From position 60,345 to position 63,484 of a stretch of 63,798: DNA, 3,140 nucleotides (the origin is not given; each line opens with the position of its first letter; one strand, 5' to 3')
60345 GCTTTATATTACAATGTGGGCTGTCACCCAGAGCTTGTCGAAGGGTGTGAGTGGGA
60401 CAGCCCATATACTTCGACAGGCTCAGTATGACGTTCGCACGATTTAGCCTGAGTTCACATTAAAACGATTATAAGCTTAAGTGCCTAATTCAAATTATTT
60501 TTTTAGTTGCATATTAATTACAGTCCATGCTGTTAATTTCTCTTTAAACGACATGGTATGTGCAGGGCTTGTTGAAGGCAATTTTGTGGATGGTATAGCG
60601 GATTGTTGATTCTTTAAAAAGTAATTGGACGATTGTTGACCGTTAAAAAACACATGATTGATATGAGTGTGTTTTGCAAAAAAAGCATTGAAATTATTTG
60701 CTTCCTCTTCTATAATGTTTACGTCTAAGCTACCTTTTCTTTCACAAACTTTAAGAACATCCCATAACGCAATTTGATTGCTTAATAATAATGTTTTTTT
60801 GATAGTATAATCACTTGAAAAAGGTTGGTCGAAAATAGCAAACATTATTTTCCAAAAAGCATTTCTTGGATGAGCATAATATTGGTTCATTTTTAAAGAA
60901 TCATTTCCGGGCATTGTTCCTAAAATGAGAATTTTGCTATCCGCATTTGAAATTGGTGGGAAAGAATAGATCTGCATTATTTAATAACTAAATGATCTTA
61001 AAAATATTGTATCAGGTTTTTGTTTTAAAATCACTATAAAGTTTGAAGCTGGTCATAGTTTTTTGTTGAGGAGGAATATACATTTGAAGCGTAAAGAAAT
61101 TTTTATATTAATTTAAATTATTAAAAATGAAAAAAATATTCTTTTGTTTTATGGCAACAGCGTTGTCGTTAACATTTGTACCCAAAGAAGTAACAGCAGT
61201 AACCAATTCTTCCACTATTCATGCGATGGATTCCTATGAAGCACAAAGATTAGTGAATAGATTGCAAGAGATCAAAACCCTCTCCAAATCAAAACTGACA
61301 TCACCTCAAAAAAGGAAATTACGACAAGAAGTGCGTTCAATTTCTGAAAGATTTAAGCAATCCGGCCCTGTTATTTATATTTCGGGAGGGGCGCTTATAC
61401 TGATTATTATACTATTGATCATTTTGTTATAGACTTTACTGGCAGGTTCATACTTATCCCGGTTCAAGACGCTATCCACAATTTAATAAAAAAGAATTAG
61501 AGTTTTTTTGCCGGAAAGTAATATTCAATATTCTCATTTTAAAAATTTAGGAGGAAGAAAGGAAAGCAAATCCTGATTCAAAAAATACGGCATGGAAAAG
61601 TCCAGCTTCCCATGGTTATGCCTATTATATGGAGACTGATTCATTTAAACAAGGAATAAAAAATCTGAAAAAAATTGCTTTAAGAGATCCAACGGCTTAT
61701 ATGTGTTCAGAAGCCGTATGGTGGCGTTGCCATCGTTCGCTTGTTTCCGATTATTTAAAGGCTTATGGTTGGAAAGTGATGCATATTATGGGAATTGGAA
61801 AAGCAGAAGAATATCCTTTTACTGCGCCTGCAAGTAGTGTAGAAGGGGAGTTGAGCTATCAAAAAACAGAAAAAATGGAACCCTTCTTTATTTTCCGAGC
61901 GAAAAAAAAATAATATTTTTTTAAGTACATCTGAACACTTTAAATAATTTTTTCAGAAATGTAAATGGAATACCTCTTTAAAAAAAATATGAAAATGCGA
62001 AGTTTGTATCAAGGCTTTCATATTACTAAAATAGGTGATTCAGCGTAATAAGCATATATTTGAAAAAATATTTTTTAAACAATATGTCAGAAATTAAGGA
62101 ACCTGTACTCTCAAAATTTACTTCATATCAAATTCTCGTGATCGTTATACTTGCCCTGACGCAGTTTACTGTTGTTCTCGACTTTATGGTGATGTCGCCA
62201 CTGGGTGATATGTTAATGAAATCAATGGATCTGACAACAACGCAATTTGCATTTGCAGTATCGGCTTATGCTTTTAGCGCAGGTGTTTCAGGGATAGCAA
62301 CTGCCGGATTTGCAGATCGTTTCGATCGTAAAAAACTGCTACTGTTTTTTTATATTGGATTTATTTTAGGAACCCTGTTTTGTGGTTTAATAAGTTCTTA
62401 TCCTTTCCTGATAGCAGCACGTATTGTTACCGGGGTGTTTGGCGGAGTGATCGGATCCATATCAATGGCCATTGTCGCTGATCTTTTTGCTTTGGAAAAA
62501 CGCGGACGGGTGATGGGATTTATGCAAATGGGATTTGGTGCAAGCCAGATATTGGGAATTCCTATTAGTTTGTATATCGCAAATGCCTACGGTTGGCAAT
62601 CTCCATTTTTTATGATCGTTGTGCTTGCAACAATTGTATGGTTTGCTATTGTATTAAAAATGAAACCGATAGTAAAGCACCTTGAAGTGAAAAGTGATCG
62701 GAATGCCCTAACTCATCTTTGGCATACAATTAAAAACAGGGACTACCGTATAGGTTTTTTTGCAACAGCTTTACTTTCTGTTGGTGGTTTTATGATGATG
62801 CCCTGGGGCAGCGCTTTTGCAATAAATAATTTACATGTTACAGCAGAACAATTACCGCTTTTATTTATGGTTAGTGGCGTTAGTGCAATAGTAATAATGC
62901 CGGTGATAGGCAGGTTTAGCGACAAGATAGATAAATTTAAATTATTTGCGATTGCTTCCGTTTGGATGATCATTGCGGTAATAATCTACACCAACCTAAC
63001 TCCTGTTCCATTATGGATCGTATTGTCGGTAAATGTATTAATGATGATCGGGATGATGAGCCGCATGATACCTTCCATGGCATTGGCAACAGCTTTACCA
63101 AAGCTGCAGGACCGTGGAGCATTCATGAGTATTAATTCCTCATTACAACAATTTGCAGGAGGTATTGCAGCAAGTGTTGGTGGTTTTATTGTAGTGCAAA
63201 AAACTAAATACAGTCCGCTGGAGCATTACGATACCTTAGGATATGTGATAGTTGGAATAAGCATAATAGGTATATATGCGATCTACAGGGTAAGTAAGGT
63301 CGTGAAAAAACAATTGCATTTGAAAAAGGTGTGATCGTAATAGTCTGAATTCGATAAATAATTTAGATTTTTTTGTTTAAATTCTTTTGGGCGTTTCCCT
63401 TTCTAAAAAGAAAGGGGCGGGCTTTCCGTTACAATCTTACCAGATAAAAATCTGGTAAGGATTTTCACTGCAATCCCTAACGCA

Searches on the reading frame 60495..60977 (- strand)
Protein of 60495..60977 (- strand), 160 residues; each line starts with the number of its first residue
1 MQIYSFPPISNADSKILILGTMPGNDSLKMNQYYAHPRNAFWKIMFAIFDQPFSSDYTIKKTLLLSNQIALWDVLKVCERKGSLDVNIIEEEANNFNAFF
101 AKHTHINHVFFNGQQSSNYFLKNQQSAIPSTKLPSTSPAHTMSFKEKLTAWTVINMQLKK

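Call 9: search_protein_families(library=pfam, proteins=[window:60495-60977:-], max_evalue=0.01)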
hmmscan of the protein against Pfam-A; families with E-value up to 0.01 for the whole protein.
window:60495-60977:- (160 aa): 1 family
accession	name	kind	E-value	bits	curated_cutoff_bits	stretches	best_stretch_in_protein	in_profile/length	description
PF03167.25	UDG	-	5.6e-10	39.9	24.3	1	8-151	2-131/141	Uracil DNA glycosylase superfamily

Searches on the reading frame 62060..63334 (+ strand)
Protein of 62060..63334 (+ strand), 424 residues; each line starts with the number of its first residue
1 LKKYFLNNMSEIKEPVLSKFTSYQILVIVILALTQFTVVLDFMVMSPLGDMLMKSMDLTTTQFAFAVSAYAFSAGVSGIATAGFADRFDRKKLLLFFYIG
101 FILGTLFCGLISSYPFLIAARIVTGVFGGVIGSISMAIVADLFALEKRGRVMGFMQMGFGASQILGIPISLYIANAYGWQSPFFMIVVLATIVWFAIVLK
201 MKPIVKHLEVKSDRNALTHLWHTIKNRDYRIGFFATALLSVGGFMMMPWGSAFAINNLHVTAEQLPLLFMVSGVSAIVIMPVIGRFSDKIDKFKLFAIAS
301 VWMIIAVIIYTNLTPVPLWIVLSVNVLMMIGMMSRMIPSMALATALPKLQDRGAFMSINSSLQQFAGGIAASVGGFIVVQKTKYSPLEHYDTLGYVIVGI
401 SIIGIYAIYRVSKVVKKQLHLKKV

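Call 9: search_protein_families(library=pfam, proteins=[window:62060-63334:+], max_evalue=0.01)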
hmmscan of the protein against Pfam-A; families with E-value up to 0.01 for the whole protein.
window:62060-63334:+ (424 aa): 3 families
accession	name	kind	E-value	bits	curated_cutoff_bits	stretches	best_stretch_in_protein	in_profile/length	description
PF07690.21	MFS_1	-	3.2e-56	191.2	33.4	2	31-370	1-346/347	Major Facilitator Superfamily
PF00083.30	Sugar_tr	-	3.1e-09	36.7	22.3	1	59-197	44-188/452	Sugar (and other) transporter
PF13347.12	MFS_2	-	8.8e-06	24.9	27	1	150-378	143-381/427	MFS/sugar transport protein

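Call 11: search_protein_families(library=ncbifam, proteins=[window:62060-63334:+], max_evalue=0.001)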
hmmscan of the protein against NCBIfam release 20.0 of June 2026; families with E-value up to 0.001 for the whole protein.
window:62060-63334:+ (424 aa): 38 families (the best 25 are shown)
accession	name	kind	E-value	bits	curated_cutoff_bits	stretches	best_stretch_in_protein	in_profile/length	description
NF038077.1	MFS_export_MxcK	equivalog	5.2e-71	239.8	525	1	26-412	11-395/405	myxochelin export MFS transporter MxcK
TIGR00711.1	efflux_EmrB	subfamily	1.4e-26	93.4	230.2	2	26-199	2-175/485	DHA2 family efflux MFS transporter permease subunit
TIGR00710.1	efflux_Bcr_CflA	subfamily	7.2e-22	78.3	200.9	1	50-386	29-365/385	Bcr/CflA family efflux MFS transporter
NF033135.1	cmx_cmrA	equivalog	1.1e-20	74.1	400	1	27-346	4-316/374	Cmx/CmrA family chloramphenicol efflux MFS transporter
TIGR00880.1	2_A_01_02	superfamily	4.7e-20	72.1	131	1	67-202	4-139/141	multidrug resistance protein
NF002921.0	PRK03545.1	equivalog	6.1e-18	64.9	401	1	23-406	10-381/396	sugar transporter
TIGR00893.1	2A0114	subfamily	6.6e-17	61.5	395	1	46-403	14-396/399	D-galactonate transporter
NF053813.1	MFS_TcaB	equivalog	7.9e-16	57.8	475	1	25-375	5-358/396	putative multidrug effflux MFS transporter TcaB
TIGR00895.1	2A0115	subfamily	9.5e-16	57.7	418.55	1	18-216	9-207/398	aromatic acid/H+ symport family MFS transporter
NF007498.0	PRK10091.1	equivalog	1.2e-14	54.1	499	1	27-415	4-381/390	MFS transporter AraJ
NF049980.1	SfMCT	equivalog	1.9e-13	49.9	320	2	35-188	223-377/378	L-lactate MFS transporter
NF008654.0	PRK11652.1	equivalog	4.8e-12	45.5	479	1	22-416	9-390/397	multidrug efflux MFS transporter EmrD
NF008314.0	PRK11102.1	equivalog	9e-12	44.9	303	1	24-381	8-365/396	Bcr/CflA family multidrug efflux MFS transporter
TIGR00883.1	2A0106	subfamily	8.7e-11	41.5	443.45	1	59-382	32-383/400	metabolite/H+ symporter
TIGR00881.1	2A0104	subfamily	1.1e-10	41.1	407.75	1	52-341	21-334/379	phosphoglycerate transporter protein PgtP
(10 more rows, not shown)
